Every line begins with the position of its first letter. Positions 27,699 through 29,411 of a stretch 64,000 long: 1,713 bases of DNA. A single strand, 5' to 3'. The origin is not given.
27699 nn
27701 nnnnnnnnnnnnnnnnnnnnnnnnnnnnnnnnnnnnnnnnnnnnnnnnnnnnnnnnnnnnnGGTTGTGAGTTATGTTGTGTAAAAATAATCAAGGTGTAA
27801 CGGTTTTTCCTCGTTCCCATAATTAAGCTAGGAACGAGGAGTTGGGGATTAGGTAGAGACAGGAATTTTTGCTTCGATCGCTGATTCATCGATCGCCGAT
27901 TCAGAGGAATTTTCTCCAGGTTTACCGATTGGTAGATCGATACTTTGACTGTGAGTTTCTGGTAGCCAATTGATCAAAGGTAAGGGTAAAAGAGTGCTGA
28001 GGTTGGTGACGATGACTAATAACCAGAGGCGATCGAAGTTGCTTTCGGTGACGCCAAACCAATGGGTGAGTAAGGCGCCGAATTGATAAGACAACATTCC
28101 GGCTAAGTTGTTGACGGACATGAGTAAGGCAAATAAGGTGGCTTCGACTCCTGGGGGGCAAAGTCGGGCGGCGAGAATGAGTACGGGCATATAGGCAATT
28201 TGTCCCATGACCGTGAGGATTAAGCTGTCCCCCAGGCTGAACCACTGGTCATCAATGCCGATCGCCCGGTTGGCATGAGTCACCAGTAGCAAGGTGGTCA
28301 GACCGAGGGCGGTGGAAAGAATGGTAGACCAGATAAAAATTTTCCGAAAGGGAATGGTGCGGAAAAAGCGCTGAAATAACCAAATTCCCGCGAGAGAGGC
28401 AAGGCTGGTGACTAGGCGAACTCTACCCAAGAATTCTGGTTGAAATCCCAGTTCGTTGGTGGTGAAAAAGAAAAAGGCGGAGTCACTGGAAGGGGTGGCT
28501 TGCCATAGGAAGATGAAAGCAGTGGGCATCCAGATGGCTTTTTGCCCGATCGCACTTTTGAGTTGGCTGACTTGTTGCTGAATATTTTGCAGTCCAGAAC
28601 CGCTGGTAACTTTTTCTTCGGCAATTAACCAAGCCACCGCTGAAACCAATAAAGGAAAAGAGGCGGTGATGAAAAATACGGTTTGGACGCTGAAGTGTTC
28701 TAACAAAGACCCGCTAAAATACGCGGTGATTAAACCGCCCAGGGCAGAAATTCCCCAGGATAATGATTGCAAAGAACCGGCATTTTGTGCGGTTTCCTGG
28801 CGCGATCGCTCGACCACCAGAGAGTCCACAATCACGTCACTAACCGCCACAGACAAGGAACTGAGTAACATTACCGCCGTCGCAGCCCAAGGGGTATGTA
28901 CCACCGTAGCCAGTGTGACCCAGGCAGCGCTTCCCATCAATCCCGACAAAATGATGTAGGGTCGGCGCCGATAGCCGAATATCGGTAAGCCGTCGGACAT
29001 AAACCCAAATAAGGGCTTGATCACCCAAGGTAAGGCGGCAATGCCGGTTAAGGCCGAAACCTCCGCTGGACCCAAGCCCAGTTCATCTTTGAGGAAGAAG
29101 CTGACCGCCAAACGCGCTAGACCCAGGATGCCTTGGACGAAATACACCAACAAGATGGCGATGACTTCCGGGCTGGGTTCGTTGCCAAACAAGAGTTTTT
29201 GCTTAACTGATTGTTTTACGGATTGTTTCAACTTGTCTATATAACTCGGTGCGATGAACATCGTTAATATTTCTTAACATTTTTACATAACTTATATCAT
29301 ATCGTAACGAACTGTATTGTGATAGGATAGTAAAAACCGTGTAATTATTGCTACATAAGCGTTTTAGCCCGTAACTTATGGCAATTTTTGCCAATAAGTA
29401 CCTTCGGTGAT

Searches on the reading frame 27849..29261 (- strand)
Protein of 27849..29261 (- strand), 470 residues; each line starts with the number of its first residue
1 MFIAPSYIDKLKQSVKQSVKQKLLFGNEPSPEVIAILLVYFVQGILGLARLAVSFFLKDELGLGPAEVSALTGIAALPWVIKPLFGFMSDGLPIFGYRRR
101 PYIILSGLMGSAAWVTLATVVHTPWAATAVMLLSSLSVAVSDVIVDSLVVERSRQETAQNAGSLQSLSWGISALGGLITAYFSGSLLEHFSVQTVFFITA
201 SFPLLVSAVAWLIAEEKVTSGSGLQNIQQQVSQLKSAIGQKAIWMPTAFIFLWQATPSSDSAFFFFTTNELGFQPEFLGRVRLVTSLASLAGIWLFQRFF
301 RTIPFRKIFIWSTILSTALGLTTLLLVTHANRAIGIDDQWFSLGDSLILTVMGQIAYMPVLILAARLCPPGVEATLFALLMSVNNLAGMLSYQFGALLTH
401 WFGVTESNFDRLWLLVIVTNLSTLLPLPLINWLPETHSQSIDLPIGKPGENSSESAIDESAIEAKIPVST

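Call 58: search_protein_families(library=pfam, proteins=[window:27849-29261:-], max_evalue=0.00001)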
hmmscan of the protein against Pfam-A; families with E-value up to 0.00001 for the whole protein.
window:27849-29261:- (470 aa): 2 families
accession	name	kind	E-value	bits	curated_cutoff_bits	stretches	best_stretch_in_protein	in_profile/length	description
PF03092.22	BT1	-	4.5e-144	480.8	22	1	43-435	1-414/432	BT1 family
PF07690.21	MFS_1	-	9.6e-16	58.1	33.4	1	36-391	5-346/347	Major Facilitator Superfamily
